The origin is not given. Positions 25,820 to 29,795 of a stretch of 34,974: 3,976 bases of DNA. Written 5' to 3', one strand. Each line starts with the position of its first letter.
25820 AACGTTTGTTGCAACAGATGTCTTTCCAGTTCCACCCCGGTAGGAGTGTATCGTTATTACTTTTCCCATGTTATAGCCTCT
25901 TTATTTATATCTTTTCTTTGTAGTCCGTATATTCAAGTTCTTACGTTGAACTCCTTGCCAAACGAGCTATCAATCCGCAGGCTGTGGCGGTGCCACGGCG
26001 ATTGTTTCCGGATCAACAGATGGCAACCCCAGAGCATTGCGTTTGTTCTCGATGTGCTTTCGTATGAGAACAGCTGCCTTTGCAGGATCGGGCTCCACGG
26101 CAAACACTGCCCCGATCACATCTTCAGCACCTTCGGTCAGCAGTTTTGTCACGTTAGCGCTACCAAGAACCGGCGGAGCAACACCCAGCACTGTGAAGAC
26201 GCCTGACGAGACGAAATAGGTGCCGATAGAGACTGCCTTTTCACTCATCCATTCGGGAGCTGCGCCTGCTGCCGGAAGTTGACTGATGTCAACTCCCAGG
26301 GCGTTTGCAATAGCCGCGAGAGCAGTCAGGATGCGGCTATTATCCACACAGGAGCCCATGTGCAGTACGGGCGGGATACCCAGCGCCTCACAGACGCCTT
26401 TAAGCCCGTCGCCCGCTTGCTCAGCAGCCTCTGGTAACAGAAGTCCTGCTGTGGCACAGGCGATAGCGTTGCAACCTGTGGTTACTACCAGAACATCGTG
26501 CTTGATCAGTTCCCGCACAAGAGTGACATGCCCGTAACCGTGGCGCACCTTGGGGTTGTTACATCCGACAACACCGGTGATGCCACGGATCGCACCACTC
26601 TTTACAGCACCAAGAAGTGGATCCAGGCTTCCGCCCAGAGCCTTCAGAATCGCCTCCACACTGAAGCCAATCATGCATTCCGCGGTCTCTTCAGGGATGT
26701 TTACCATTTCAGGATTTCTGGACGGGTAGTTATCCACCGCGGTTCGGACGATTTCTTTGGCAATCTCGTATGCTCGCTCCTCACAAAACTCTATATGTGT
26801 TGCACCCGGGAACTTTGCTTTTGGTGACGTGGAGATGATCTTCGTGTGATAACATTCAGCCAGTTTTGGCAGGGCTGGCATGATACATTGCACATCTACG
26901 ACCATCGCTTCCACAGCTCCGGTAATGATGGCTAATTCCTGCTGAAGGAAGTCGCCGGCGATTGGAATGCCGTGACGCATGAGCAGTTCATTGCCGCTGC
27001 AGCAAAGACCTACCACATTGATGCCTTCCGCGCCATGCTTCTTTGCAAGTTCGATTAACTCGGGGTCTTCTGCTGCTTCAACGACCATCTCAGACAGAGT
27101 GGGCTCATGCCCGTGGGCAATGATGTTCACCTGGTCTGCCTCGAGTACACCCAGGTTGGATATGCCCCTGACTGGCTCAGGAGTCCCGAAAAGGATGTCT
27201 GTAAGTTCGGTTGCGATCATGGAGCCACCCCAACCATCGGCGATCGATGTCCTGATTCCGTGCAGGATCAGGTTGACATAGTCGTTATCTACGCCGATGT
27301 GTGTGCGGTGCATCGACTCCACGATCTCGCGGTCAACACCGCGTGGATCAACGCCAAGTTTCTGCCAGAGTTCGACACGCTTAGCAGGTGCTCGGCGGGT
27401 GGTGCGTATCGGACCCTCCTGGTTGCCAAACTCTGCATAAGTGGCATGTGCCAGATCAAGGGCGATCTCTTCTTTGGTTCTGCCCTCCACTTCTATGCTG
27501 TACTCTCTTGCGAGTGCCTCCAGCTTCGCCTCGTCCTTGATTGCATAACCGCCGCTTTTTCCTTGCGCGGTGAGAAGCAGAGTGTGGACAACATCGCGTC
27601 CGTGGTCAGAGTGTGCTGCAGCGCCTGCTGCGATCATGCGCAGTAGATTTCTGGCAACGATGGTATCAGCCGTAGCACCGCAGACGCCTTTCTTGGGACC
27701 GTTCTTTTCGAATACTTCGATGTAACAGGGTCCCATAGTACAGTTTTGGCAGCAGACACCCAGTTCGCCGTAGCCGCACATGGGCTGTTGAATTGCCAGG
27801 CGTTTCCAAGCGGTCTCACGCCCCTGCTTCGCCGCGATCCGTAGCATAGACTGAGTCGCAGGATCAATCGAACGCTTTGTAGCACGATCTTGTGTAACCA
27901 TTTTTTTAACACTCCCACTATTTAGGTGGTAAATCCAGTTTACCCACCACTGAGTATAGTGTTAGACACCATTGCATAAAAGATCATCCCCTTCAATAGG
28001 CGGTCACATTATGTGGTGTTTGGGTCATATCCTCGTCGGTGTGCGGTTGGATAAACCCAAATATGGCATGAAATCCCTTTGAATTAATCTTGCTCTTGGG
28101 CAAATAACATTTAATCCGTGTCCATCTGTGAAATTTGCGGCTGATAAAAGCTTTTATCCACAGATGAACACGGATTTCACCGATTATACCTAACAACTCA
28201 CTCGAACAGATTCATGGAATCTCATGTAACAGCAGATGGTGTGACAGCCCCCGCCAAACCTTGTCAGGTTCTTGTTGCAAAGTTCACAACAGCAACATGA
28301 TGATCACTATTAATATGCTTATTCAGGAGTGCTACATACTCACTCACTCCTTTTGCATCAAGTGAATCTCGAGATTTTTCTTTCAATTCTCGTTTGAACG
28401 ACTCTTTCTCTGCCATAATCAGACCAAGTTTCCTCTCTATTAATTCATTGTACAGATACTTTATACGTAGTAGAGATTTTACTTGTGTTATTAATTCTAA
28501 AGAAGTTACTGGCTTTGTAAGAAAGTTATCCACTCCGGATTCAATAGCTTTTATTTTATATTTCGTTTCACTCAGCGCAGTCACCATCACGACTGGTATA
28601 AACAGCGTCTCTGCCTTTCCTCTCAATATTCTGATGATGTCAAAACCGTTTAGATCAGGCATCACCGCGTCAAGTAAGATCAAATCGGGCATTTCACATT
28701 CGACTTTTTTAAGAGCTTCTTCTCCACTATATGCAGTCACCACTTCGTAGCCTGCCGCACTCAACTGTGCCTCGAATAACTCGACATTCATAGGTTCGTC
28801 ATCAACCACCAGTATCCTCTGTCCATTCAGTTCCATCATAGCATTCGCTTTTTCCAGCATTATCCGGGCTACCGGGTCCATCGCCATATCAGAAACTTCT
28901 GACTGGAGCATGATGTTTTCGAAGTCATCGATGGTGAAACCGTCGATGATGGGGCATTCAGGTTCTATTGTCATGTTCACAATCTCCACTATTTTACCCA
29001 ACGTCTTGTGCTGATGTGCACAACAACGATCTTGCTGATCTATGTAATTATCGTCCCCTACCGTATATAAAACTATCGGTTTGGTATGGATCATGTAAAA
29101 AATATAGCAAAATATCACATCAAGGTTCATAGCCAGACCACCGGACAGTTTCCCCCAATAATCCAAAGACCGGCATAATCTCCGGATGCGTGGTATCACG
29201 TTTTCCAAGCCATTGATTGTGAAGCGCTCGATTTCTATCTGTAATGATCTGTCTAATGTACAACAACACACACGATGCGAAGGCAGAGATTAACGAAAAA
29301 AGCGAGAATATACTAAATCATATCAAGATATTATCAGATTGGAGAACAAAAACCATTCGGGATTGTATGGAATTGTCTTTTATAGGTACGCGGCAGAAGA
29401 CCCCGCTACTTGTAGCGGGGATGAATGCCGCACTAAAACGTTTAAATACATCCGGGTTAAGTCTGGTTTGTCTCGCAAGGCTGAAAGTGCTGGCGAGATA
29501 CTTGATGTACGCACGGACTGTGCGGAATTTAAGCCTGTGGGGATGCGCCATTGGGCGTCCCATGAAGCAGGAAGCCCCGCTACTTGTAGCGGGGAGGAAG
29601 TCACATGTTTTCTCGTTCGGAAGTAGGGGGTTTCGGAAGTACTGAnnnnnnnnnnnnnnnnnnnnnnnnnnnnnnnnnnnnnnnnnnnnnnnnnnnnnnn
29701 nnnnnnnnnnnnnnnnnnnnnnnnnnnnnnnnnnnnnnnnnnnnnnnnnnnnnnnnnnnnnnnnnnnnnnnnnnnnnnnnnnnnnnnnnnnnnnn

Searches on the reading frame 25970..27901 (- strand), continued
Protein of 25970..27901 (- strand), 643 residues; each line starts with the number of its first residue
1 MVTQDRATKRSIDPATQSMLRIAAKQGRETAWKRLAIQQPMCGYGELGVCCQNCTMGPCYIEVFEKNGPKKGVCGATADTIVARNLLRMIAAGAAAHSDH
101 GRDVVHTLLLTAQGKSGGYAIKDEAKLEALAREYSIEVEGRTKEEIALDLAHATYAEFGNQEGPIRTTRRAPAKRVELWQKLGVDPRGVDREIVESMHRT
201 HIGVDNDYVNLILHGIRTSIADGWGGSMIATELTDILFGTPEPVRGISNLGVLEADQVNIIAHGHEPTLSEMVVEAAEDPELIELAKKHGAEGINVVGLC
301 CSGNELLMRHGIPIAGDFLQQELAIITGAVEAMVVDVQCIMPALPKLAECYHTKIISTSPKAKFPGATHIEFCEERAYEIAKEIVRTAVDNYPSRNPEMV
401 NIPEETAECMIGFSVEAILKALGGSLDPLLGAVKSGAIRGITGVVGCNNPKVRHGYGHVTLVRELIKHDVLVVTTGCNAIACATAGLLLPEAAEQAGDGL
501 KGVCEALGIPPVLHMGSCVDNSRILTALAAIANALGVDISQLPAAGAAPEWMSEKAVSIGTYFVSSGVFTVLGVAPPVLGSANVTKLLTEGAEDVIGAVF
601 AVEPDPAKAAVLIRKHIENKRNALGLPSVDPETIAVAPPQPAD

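Call 45: find_encoding_contigs(protein=P0131, flank=8000, max_places=2)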
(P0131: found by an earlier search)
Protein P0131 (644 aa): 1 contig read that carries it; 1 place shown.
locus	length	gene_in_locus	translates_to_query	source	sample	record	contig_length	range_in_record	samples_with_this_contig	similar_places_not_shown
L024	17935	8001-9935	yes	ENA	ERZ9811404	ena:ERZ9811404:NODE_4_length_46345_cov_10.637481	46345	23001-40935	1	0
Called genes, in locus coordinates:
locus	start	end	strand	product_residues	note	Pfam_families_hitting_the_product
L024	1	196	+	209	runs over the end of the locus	PF01873:eIF-5_eIF-2B, PF01938:TRAM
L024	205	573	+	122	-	-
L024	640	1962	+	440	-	PF00586:AIRS, PF02769:AIRS_C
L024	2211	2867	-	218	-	PF00696:AA_kinase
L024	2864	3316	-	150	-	PF00583:Acetyltransf_1, PF13673:Acetyltransf_10, PF13508:Acetyltransf_7, PF08445:FR47 (weak)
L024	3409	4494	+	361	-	PF00478:IMPDH (faint), PF01070:FMN_dh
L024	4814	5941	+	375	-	PF00291:PALP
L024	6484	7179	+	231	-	PF00072:Response_reg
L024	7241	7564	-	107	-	-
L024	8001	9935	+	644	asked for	PF03063:Prismane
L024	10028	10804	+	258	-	PF01656:CbiA, PF02374:ArsA_ATPase (weak), PF07015:VirC1 (faint), PF09140:MipZ (faint), PF10609:ParA, PF13614:AAA_31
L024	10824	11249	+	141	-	PF00571:CBS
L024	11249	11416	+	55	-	-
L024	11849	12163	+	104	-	PF04242:DUF424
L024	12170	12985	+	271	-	PF23435:DUF7121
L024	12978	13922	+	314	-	PF11932:DUF3450 (faint), PF23435:DUF7121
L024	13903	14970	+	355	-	PF08735:DUF1786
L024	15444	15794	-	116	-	PF05016:ParE_toxin (weak)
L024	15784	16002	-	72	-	-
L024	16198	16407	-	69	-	-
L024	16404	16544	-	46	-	-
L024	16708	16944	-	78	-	-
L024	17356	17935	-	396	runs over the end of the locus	PF00483:NTP_transferase, PF12804:NTP_transf_3, PF25084:LbH_EIF2B, PF00132:Hexapep (weak), PF14602:Hexapep_2 (weak), PF25087:GMPPB_C, PF25084:LbH_EIF2B (weak)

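Call 49: search_protein_families(library=pfam, proteins=[L024:7241-7564:-], max_evalue=1)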
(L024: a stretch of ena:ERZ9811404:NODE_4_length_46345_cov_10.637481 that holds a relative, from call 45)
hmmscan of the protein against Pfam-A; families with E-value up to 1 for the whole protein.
L024:7241-7564:- (107 aa): 2 families
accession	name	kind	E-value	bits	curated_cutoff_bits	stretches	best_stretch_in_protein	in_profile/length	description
PF05103.18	DivIVA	-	0.12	12.8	28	1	77-96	12-31/131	DivIVA protein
PF05598.16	DUF772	-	0.15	12.5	23.1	1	31-58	1-29/74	Transposase domain (DUF772)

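Call 57: search_protein_families(library=ncbifam, proteins=[window:25970-27901:-], max_evalue=1e-10)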
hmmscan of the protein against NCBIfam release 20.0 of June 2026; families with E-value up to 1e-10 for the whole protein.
window:25970-27901:- (643 aa): 4 families
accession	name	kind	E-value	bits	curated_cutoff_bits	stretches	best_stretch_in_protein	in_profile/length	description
TIGR01702.1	CO_DH_cata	equivalog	1.4e-217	723.8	478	1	12-626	2-621/621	anaerobic carbon-monoxide dehydrogenase catalytic subunit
TIGR00314.1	cdhA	equivalog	2.9e-18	65.1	781.3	0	48-110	63-120/784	CO dehydrogenase/acetyl-CoA synthase complex subunit alpha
NF003658.0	PRK05290.1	equivalog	7.1e-14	51.3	367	1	322-590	294-526/546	hydroxylamine reductase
TIGR01703.1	hybrid_clust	equivalog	5.9e-12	44.9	360.8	1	334-589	287-503/522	hydroxylamine reductase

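Call 74: find_encoding_contigs(protein=P0136, flank=6000, max_places=2)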
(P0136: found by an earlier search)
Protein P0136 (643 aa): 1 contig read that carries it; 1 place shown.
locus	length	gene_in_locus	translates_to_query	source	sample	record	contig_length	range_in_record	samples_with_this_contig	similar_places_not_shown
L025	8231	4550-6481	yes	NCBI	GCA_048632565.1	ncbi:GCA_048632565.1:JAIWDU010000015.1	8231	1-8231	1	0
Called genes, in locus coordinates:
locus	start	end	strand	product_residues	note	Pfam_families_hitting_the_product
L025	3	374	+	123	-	?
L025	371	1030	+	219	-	PF00005:ABC_tran, PF02463:SMC_N (faint), PF13304:AAA_21 (faint)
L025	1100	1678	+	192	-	PF01841:Transglut_core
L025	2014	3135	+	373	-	PF00557:Peptidase_M24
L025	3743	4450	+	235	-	PF00072:Response_reg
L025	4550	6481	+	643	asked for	PF03063:Prismane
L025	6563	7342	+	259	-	PF01656:CbiA, PF02374:ArsA_ATPase (weak), PF07015:VirC1 (faint), PF09140:MipZ (faint), PF10609:ParA, PF13614:AAA_31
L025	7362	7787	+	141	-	PF00571:CBS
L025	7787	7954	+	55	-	-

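Call 75: find_encoding_contigs(protein=P0135, flank=6000, max_places=2)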
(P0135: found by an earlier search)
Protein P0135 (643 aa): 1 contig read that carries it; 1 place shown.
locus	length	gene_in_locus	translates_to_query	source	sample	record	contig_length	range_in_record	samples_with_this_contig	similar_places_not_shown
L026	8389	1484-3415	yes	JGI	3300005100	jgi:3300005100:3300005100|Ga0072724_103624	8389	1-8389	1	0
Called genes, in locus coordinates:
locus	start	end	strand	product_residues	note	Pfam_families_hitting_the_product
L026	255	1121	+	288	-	PF00072:Response_reg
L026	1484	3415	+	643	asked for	PF03063:Prismane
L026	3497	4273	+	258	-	PF01656:CbiA, PF07015:VirC1 (faint), PF09140:MipZ (weak), PF10609:ParA, PF13614:AAA_31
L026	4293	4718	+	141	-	PF00571:CBS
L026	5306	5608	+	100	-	PF04242:DUF424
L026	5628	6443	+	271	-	PF23435:DUF7121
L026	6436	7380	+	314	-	-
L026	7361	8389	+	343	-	?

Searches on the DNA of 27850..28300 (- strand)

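Call 6: search_rna_families(source=window, start=27850, end=28300, threshold=evalue, max_evalue=10, show_alignments=3)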
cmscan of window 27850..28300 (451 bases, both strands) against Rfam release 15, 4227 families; matches with E-value up to 10: 3.
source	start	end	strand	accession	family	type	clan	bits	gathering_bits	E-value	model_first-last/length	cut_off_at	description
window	28098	28191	-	RF03275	mir-2542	Gene; miRNA;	-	15.7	60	3.3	1-85/85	no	mir-2542 microRNA precursor family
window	28115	28176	-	RF03640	mir-3747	Gene; miRNA;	-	15.2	63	3.9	1-67/67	no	mir-3747 microRNA precursor family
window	28056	28101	+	RF00202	snoR66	Gene; snRNA; snoRNA; CD-box;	-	14.8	43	3.5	1-76/76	no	Small nucleolar RNA R66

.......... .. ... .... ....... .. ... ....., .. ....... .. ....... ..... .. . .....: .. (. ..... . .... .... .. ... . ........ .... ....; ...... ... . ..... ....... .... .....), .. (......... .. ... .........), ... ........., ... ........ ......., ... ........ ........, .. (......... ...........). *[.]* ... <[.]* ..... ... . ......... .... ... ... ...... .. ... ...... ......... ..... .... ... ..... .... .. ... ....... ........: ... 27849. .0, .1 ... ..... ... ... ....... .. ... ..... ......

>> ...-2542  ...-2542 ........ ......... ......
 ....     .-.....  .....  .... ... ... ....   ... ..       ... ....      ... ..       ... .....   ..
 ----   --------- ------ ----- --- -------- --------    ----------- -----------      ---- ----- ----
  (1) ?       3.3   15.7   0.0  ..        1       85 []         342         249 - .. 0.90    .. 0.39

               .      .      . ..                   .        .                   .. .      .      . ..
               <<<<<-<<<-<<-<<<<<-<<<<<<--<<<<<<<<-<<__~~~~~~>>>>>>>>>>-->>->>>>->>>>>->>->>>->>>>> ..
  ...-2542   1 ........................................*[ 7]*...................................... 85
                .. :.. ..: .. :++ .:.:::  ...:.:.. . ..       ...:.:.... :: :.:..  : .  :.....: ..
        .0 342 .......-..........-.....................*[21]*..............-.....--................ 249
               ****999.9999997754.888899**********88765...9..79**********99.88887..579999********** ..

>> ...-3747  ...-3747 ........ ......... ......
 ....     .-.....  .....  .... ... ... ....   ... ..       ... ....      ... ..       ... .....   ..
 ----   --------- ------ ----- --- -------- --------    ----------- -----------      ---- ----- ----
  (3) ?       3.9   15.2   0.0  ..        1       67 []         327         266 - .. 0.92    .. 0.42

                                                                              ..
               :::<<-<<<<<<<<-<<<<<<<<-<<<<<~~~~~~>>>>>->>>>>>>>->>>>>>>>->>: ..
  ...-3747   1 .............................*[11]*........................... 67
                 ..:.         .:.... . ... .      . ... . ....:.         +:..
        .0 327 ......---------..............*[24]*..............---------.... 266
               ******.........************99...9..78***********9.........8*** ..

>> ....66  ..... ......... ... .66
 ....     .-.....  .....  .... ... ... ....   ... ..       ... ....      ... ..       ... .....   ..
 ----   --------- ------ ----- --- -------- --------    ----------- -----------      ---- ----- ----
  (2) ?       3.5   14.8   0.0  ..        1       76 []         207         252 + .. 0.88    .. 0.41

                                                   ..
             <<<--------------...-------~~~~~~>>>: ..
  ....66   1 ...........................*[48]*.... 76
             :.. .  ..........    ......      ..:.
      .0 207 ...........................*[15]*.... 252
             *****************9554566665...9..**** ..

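Call 52: search_dna_similar(query=window:27994-28253:-, collection=plasmids, mode=distant, max_evalue=0.001)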
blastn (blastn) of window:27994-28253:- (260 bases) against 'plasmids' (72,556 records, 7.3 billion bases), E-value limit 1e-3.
No match.

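Call 53: search_dna_similar(query=window:27994-28253:-, collection=phages, mode=distant, max_evalue=0.001)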
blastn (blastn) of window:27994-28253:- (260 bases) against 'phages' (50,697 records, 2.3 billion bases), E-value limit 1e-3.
No match.

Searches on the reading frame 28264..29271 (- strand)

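Call 9: search_protein_families(library=pfam, proteins=[window:28264-29271:-])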
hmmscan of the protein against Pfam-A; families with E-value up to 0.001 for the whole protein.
window:28264-29271:- (335 aa): 1 family
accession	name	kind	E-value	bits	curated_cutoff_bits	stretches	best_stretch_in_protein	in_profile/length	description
PF00072.30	Response_reg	-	7.2e-27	94.2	30.2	1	153-264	1-110/111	Response regulator receiver domain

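Call 57: search_protein_families(library=ncbifam, proteins=[window:28264-29130:-], max_evalue=1e-10)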
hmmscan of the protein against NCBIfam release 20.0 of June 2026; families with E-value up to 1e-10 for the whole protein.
window:28264-29130:- (288 aa): 77 families (the best 25 are shown)
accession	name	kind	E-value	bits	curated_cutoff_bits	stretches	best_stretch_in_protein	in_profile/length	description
NF007135.0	PRK09581.1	equivalog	8.2e-46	156.7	474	1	105-241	4-140/457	PleD family two-component system response regulator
TIGR02154.1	PhoB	equivalog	2.4e-30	105.5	296.2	1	104-224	3-123/226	phosphate regulon transcriptional regulator PhoB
NF045944.1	ResRegRpaBCyano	equivalog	1.1e-28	100.2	330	1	107-224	1-115/229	response regulator transcription factor RpaB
NF033117.2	vanR_ACDEGLN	exception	1.4e-26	93.4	350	1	106-233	1-125/226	VanR-ABDEGLN family response regulator transcription factor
NF040534.1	resp_reg_YycF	equivalog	2e-26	92.7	340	1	105-225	2-119/231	response regulator YycF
NF040689.1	MtrAB_MtrA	equivalog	1.5e-24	86.5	300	1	106-224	1-116/219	MtrAB system response regulator MtrA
NF053854.1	RespRegPhoBBctds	equivalog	2.3e-23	82.7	270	1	106-224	1-118/225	two-component system response regulator PhoB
NF008099.0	PRK10841.1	equivalog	2.3e-23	81.9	920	1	69-217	790-935/949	two-component system sensor histidine kinase RcsC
NF007982.1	PRK10710.1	equivalog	7.9e-23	81.2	380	1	102-255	6-155/235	envelope stress response regulator BaeR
NF000404.1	vanR-D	exception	5.3e-22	78.5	500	1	104-227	3-122/232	vancomycin resistance response regulator transcription factor VanR-D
NF000403.1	vanR-C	exception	9.3e-22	77.7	480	1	104-230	3-126/231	vancomycin resistance response regulator transcription factor VanR-C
NF045991.1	RespRegCtrARhodob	equivalog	2.8e-21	76.3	350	1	105-223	2-118/224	response regulator transcription factor CtrA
NF047654.1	DiguCycDgcRLepto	equivalog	5.2e-21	74.8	500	1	104-233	3-132/295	diguanylate cyclase DgcR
NF012227.0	AdeR_RR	equivalog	9.7e-21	74.3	340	1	100-251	8-158/239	efflux system response regulator transcription factor AdeR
NF041733.1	resp_reg_CseB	equivalog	1.2e-20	73.9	350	1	105-225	2-119/228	two-component system response regulator CseB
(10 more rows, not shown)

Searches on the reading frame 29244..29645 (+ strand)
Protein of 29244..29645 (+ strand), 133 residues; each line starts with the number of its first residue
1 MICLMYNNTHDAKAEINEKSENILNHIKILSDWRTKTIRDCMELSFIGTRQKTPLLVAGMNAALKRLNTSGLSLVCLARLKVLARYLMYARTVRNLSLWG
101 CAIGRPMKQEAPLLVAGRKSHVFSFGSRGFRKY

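Call 49: search_protein_families(library=pfam, proteins=[window:29244-29645:+], max_evalue=1)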
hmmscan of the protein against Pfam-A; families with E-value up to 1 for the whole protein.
window:29244-29645:+ (133 aa): 1 family
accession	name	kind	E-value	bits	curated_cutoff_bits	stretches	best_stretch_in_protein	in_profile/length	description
PF24608.2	PDDEXK_15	-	0.16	12.3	27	1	12-62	60-104/164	Phage putative PDDEXK endonuclease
